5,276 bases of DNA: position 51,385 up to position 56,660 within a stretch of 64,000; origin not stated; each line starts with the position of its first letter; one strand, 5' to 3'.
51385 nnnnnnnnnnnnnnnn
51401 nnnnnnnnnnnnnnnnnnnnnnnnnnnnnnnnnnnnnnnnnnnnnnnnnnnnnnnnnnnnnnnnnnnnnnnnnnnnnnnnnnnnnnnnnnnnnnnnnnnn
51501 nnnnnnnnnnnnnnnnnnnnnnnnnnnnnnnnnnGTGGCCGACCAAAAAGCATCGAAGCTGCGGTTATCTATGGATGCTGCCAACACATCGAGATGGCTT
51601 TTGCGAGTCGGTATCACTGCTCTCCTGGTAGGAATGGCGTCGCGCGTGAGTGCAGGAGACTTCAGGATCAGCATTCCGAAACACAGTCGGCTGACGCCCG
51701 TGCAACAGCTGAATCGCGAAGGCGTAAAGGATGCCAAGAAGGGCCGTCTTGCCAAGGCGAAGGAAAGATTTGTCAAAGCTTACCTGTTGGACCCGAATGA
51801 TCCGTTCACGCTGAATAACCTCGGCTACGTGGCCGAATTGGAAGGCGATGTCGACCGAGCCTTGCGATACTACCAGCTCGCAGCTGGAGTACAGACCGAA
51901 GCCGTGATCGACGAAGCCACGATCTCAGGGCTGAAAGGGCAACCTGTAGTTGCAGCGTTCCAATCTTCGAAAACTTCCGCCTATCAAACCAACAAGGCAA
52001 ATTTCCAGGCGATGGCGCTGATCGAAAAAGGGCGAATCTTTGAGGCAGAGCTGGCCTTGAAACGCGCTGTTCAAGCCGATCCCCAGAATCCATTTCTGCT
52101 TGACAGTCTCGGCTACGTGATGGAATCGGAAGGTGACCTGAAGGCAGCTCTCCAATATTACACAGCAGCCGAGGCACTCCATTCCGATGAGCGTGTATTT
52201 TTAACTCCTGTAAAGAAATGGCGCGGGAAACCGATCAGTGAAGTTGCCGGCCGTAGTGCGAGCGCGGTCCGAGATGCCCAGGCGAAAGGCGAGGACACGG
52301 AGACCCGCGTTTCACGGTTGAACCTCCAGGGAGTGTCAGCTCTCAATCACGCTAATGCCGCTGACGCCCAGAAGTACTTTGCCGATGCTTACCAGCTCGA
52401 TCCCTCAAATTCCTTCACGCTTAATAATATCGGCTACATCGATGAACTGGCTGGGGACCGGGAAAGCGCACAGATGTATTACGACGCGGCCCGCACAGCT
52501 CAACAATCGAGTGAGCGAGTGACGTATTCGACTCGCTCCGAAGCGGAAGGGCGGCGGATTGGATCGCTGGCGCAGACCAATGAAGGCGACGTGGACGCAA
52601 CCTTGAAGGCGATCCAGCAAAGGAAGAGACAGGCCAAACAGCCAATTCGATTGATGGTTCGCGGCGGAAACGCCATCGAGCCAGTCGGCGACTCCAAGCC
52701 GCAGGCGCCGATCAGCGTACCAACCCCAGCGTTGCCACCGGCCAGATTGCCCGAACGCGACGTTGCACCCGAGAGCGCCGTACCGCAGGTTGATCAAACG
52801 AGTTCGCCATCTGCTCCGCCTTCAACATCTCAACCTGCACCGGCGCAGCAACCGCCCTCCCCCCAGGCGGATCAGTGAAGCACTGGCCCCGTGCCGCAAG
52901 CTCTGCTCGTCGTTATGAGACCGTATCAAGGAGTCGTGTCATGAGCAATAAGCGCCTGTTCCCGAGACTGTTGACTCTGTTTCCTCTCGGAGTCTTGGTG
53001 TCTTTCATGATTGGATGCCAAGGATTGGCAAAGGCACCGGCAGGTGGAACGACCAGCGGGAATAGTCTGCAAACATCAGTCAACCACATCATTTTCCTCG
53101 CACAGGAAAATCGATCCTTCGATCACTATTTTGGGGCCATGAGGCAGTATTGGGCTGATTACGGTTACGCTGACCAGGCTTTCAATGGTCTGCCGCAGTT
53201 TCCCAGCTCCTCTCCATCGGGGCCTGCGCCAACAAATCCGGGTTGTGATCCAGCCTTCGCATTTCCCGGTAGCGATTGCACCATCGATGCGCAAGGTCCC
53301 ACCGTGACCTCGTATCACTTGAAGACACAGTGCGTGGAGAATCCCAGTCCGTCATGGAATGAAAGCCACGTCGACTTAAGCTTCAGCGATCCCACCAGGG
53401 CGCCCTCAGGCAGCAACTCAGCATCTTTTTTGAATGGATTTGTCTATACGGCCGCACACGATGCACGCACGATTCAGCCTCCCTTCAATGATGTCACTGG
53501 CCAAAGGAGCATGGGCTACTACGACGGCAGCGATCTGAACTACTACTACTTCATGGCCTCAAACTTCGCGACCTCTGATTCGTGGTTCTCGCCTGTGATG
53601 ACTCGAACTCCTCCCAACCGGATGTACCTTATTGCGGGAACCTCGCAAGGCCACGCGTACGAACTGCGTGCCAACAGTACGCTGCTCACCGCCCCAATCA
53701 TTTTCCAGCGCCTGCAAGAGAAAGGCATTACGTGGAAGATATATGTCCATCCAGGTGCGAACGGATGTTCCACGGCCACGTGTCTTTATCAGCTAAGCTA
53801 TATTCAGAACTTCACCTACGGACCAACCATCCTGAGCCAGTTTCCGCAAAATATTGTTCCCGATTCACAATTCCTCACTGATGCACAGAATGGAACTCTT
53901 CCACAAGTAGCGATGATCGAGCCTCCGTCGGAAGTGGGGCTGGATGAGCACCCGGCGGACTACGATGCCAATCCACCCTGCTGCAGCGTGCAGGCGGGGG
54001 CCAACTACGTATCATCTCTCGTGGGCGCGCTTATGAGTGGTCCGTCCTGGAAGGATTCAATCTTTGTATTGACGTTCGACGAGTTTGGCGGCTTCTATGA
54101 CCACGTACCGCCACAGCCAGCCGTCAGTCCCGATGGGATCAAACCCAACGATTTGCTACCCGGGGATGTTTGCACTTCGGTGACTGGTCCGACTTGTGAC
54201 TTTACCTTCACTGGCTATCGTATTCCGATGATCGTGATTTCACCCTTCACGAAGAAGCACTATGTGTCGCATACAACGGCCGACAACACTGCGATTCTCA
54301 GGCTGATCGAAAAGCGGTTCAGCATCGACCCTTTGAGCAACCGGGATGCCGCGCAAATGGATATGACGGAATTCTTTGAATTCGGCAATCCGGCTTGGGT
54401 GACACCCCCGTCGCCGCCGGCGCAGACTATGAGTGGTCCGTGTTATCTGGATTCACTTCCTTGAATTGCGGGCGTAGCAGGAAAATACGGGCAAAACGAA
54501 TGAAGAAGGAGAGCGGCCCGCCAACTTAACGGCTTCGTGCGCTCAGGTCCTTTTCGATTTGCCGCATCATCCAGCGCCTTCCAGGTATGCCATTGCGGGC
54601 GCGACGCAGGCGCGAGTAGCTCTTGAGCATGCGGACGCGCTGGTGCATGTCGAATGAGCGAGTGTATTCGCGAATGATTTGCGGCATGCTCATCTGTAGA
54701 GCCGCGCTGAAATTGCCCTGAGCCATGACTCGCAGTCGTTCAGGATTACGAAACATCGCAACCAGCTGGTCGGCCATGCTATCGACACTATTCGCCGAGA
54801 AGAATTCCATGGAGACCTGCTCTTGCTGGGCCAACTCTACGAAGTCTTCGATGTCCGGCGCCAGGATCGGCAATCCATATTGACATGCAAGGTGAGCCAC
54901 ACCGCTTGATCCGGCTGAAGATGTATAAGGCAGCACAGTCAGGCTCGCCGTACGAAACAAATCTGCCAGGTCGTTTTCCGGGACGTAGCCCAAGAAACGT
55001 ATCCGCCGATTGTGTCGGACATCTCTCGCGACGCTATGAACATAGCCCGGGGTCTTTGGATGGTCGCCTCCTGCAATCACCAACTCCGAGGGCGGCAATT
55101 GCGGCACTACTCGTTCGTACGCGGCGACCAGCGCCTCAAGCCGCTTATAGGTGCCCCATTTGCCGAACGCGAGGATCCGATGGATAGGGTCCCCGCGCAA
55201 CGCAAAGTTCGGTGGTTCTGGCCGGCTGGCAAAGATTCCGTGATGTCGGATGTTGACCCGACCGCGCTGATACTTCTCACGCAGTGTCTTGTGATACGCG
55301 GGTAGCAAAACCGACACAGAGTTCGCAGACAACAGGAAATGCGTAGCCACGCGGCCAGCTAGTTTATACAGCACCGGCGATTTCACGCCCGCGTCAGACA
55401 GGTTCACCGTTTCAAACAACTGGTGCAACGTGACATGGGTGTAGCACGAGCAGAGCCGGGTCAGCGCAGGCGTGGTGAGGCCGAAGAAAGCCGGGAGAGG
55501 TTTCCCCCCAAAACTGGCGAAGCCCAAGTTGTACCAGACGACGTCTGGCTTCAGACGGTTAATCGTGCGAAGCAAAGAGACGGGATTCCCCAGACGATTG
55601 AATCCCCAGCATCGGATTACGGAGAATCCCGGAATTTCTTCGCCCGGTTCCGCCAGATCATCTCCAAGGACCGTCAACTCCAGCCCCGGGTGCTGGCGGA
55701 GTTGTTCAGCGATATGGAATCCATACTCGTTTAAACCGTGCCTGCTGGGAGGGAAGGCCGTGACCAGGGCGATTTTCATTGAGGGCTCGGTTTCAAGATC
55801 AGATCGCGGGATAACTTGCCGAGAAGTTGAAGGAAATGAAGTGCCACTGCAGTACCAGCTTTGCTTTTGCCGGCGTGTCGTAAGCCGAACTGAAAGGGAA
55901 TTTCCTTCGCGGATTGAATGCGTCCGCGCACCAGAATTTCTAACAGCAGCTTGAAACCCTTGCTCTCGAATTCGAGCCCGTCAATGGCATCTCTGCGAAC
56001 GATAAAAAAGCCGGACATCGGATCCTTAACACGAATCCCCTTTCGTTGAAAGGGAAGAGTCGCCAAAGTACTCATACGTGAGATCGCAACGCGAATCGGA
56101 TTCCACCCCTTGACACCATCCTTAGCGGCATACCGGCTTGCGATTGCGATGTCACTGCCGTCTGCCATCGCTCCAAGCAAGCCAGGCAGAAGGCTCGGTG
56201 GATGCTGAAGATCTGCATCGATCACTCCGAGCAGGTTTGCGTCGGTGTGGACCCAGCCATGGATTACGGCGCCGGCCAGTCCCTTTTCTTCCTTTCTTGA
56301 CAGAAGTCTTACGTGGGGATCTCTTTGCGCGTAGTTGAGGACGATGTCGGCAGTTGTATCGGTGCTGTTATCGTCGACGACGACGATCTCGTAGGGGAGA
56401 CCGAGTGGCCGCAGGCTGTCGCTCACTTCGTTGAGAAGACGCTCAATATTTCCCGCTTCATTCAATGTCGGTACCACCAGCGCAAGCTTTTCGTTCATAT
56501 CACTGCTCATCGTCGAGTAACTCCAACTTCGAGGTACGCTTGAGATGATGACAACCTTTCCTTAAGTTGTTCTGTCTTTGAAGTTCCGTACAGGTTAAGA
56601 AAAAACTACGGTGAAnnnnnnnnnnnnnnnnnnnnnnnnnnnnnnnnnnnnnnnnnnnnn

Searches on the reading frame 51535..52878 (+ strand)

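Call 4: search_protein_families(library=pfam, proteins=[window:51535-52878:+], max_evalue=0.01)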
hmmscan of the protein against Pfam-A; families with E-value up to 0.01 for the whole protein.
window:51535-52878:+ (447 aa): 11 families
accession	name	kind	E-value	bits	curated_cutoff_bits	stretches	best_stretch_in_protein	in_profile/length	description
PF07719.23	TPR_2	-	7.1e-15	54.3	27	0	91-116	2-27/34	Tetratricopeptide repeat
PF13431.12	TPR_17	-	3.2e-10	39.9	24.4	1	81-110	4-33/34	Tetratricopeptide repeat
PF13181.12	TPR_8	-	2.3e-07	30.9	25.7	0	159-185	8-34/34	Tetratricopeptide repeat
PF13432.12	TPR_16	-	1.7e-05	25.6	32.7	0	158-216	3-61/65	Tetratricopeptide repeat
PF13414.12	TPR_11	-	2e-05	24.6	26.8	0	68-99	6-37/42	TPR repeat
PF13424.12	TPR_12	-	0.00012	22.7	30.1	0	70-116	17-71/77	Tetratricopeptide repeat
PF23914.1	TPR_CcmH_CycH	-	0.00018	21.8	42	0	164-215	99-150/158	Cytochrome c-type biogenesis protein H TPR domain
PF13428.12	TPR_14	-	0.00022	22.1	23.5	0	188-219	3-34/44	Tetratricopeptide repeat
PF00515.34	TPR_1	-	0.0024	18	27.8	0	92-116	3-27/34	Tetratricopeptide repeat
PF14559.12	TPR_19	-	0.0069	17.1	25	0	69-114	4-49/68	Tetratricopeptide repeat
PF13176.12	TPR_7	-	0.0076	16.7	27.9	0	92-115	1-24/36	Tetratricopeptide repeat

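Call 45: search_protein_families(library=ncbifam, proteins=[window:51535-52878:+], max_evalue=0.001)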
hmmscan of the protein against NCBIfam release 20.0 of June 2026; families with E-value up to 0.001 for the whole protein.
window:51535-52878:+ (447 aa): 8 families
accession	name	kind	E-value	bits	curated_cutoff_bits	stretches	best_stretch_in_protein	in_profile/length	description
TIGR02521.1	type_IV_pilW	equivalog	3e-11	43.3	154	1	145-218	23-97/234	type IV pilus biogenesis/stability protein PilW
TIGR02917.1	PEP_TPR_lipo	equivalog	6.4e-11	40.9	312.2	0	157-218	334-395/899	XrtA/PEP-CTERM system TPR-repeat protein PrsT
NF008520.0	PRK11447.1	equivalog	1.1e-10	40.1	858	1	152-219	269-336/1157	cellulose synthase complex outer membrane protein BcsC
NF002725.1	PRK02603.1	equivalog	1.9e-07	31.3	143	0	59-150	38-135/173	photosystem I assembly protein Ycf3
NF040959.1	MamA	equivalog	7.4e-07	28.8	200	0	140-219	92-172/204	magnetosome protein MamA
TIGR02552.1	LcrH_SycD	equivalog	5.3e-06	26.2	104.8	0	146-219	12-85/136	SycD/LcrH family type III secretion system chaperone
NF033920.0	C39_PA2778_fam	equivalog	0.00011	21.7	150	0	264-322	195-253/255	PA2778 family cysteine peptidase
NF033762.1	social_mot_Tgl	equivalog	0.0006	19.2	225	0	257-319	28-92/252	social motility TPR repeat lipoprotein Tgl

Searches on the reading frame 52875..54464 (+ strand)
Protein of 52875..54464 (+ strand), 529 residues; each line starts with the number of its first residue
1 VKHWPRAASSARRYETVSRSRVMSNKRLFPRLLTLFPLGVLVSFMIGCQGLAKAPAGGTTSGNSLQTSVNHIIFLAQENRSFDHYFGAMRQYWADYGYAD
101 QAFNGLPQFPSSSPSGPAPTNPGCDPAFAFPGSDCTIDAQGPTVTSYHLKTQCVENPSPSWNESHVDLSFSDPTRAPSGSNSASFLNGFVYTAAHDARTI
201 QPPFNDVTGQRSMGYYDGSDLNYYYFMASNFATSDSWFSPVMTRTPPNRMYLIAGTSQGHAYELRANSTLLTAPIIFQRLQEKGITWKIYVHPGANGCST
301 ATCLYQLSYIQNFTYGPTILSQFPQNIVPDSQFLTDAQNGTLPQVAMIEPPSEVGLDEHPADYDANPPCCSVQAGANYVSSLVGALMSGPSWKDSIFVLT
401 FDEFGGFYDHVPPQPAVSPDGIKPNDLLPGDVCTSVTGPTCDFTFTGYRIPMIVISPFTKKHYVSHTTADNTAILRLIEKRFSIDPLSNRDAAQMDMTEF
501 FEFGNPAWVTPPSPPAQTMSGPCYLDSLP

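Call 4: search_protein_families(library=pfam, proteins=[window:52875-54464:+], max_evalue=0.01)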
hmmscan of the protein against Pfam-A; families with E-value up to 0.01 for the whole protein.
window:52875-54464:+ (529 aa): 1 family
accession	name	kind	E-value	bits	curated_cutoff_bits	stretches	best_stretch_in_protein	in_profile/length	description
PF04185.19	Phosphoesterase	-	1e-66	226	23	1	69-484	1-355/356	Phosphoesterase family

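Call 45: search_protein_families(library=ncbifam, proteins=[window:52875-54464:+], max_evalue=0.001)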
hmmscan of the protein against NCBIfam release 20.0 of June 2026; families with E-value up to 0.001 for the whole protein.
window:52875-54464:+ (529 aa): 2 families
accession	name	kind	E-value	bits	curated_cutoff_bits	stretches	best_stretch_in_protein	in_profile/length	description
TIGR03396.1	PC_PLC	equivalog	1.7e-51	175.5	580.25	2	206-504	134-448/688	phosphocholine-specific phospholipase C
TIGR03397.1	acid_phos_Burk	subfamily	5.1e-27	95.2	362.75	2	330-413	332-406/483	acid phosphatase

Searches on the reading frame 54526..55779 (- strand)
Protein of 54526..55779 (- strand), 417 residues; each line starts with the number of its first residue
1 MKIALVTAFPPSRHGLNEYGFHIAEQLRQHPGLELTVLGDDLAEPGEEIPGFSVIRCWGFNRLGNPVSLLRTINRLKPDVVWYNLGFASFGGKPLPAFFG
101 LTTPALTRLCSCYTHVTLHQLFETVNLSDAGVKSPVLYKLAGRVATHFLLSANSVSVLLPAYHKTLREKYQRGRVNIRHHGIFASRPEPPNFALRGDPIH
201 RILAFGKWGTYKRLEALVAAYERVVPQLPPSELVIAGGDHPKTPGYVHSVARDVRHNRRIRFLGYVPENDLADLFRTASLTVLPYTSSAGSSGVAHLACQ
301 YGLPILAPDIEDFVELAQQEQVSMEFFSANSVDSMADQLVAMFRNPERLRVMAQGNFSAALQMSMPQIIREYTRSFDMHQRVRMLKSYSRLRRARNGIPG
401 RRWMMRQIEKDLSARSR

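Call 4: search_protein_families(library=pfam, proteins=[window:54526-55779:-], max_evalue=0.01)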
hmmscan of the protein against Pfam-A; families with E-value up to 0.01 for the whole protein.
window:54526-55779:- (417 aa): 2 families
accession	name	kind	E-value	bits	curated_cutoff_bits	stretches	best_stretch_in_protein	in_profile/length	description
PF13692.12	Glyco_trans_1_4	-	2.5e-14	54.2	27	1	201-344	3-141/142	Glycosyl transferases group 1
PF00534.26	Glycos_transf_1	-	4.6e-11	43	26.4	1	202-353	18-166/172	Glycosyl transferases group 1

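Call 45: search_protein_families(library=ncbifam, proteins=[window:54526-55779:-], max_evalue=0.001)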
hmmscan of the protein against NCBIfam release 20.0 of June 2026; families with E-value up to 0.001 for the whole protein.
window:54526-55779:- (417 aa): 6 families
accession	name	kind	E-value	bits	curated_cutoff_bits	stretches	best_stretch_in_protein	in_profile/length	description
TIGR04047.1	MSMEG_0565_glyc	hypoth_equivalog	4.7e-09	35.8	259.85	1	202-356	196-352/373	MSMEG_0565 family glycosyltransferase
TIGR03449.1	mycothiol_MshA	equivalog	9.2e-08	31.4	462.5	1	206-372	227-396/406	D-inositol-3-phosphate glycosyltransferase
NF041876.1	EPS_EpsE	equivalog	1.3e-07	31.2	400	1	188-354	203-370/389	exopolysaccharide biosynthesis GT4 family glycosyltransferase EpsE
NF038229.1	Glyco4_Geo_Pelo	equivalog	2.2e-07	30.2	400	1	215-342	177-301/338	GPMC system family 4 glycosyltransferase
TIGR04157.1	glyco_rSAM_CFB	subfamily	8.5e-06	25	400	1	202-327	230-349/406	TIGR04157 family glycosyltransferase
TIGR04063.1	stp3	hypoth_equivalog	0.00018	20.6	442.05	1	206-350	220-365/397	TIGR04063 family PEP-CTERM/XrtA system glycosyltransferase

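Call 87: search_solved_structures(query=window:54526-55776:-, max_evalue=0.01)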
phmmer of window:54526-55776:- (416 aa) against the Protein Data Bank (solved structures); distinct sequences matched with E-value up to 0.01: 3.
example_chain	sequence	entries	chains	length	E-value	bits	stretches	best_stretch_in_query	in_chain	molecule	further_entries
3c4q_A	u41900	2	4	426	0.00025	23.2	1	195-346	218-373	Predicted glycosyltransferases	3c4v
3c48_A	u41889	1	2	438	0.00027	23.1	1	195-346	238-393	Predicted glycosyltransferases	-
4n9w_A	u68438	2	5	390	0.0097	18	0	201-348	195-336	GDP-mannose-dependent alpha-(1-2)-phosphatidylinositol mannosyltransferase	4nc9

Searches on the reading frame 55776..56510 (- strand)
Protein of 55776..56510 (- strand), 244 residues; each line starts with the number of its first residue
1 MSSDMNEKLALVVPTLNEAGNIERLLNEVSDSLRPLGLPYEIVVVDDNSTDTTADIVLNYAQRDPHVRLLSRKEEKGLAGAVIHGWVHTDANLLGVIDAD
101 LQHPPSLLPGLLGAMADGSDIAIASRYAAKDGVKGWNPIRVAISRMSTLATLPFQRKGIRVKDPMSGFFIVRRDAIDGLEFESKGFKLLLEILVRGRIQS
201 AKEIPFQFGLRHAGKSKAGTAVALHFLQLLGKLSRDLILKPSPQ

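Call 4: search_protein_families(library=pfam, proteins=[window:55776-56510:-], max_evalue=0.01)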
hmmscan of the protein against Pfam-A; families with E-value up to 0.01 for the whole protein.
window:55776-56510:- (244 aa): 2 families
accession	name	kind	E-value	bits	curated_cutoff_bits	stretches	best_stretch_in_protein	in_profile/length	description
PF00535.33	Glycos_transf_2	-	4.2e-33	115.1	23.3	1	11-177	2-165/168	Glycosyl transferase family 2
PF13641.12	Glyco_tranf_2_3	-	0.00014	22.4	27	1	9-114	3-110/230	Glycosyltransferase like family 2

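Call 45: search_protein_families(library=ncbifam, proteins=[window:55776-56510:-], max_evalue=0.001)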
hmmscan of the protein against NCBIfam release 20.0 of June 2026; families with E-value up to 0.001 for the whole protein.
window:55776-56510:- (244 aa): 18 families
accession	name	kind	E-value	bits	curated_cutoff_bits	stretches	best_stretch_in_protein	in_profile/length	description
NF047588.1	GlcsyltransPgfSStrep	equivalog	3e-20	72.6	500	1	8-223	2-210/308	glycosyltransferase PgfS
NF007986.1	PRK10714.1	equivalog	4.1e-16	58.9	529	1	7-217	6-209/316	undecaprenyl-phosphate 4-deoxy-4-formamido-L-arabinose transferase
NF045692.1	OglycostaseCruG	equivalog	9.2e-12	44.6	600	1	4-120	38-158/386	2'-O-glycosyltransferase CruG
TIGR03937.1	PgaC_IcaA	equivalog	1.7e-11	43.7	422.3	1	4-100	42-135/407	poly-beta-1,6-N-acetyl-D-glucosamine synthase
TIGR04182.1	glyco_TIGR04182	equivalog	2.6e-11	43.4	325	1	10-211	3-193/293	S-layer glycoprotein N-glycosyltransferase AglJ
NF010496.0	PRK13915.1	equivalog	2.2e-10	40.1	262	1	6-122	30-149/307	glucosyl-3-phosphoglycerate synthase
NF038302.1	EPS_HpsE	equivalog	2.2e-10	40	300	1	9-100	3-96/307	hormogonium polysaccharide biosynthesis glycosyltransferase HpsE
NF007482.0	PRK10073.1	equivalog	4.4e-10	39.1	423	1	5-125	4-119/334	glycosyltransferase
NF041875.1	EPS_EpsD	equivalog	4.7e-10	39.4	370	1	9-109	1-98/325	exopolysaccharide biosynthesis glycosyltransferase EpsD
TIGR03965.1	mycofact_glyco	equivalog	5e-10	38.8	280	1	4-129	71-193/467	mycofactocin biosynthesis glycosyltransferase MftF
TIGR04283.1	glyco_like_mftF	equivalog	1.8e-08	34.2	182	1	9-120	1-102/221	TIGR04283 family arsenosugar biosynthesis glycosyltransferase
NF047683.1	TeichurnBiosyTuaG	equivalog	4e-07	29.9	400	1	6-105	5-101/252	teichuronic acid biosynthesis protein TuaG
TIGR03469.1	HpnB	hypoth_equivalog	4.8e-07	29.1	379.25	1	8-116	45-161/386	hopene-associated glycosyltransferase HpnB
NF041391.1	DPhHxTase_Halo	equivalog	1.1e-06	27.8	375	1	15-208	3-183/213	dolichyl-phosphate hexose transferase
NF058614.1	PPMAGASynPpgS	equivalog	1.2e-06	28.1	370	1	11-188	4-174/226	polyprenyl-phospho-N-acetylgalactosaminyl synthase PpgS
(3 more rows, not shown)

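Call 86: search_solved_structures(query=window:55776-56507:-, max_evalue=0.001)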
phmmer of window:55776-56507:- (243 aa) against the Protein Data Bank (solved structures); distinct sequences matched with E-value up to 0.001: 18.
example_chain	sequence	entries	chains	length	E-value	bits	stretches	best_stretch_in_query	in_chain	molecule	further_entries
5mlz_A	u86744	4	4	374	4.5e-48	167.3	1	6-229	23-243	Dolichol monophosphate mannose synthase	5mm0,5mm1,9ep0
9bhc_C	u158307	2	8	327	1.5e-15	60.9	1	6-132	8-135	Undecaprenyl-phosphate 4-deoxy-4-formamido-L-arabinose transferase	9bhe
8vxh_A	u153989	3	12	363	1.9e-15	60.5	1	6-132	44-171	Undecaprenyl-phosphate 4-deoxy-4-formamido-L-arabinose transferase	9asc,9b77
9hwj_A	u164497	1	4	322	5.7e-15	59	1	6-135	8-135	Undecaprenyl-phosphate 4-deoxy-4-formamido-L-arabinose transferase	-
5eke_A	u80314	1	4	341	7.1e-14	55.4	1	5-128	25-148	Uncharacterized glycosyltransferase sll0501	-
5ekp_C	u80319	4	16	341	7.2e-14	55.4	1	5-128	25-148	Uncharacterized glycosyltransferase sll0501 | Glycosyltransferase sll0501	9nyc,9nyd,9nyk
9nye_A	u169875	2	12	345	7.3e-14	55.3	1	5-128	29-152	Glycosyltransferase sll0501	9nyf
6yv7_B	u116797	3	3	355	1.8e-06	31.2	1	7-118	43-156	Glycosyl transferase, family 2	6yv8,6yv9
6yv7_A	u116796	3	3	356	1.8e-06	31.2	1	7-118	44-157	Glycosyl transferase, family 2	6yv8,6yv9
4y6n_A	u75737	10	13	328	1.3e-05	28.4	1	7-180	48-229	Glucosyl-3-phosphoglycerate synthase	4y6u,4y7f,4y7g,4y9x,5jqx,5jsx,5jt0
3e25_A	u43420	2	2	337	1.4e-05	28.3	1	7-128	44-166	Putative uncharacterized protein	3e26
4ddz_A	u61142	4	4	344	1.4e-05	28.2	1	7-128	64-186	GLUCOSYL-3-PHOSPHOGLYCERATE SYNTHASE (GpgS) | Glucosyl-3-phosphoglycerate synthase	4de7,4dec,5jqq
5hea_A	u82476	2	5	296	0.00012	25.2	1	4-124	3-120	Putative glycosyltransferase (GalT1)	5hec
9omh_A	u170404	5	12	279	0.00048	23.2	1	9-112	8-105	Glycosyltransferase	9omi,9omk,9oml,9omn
9omm_A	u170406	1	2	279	0.00048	23.2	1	9-112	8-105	Glycosyltransferase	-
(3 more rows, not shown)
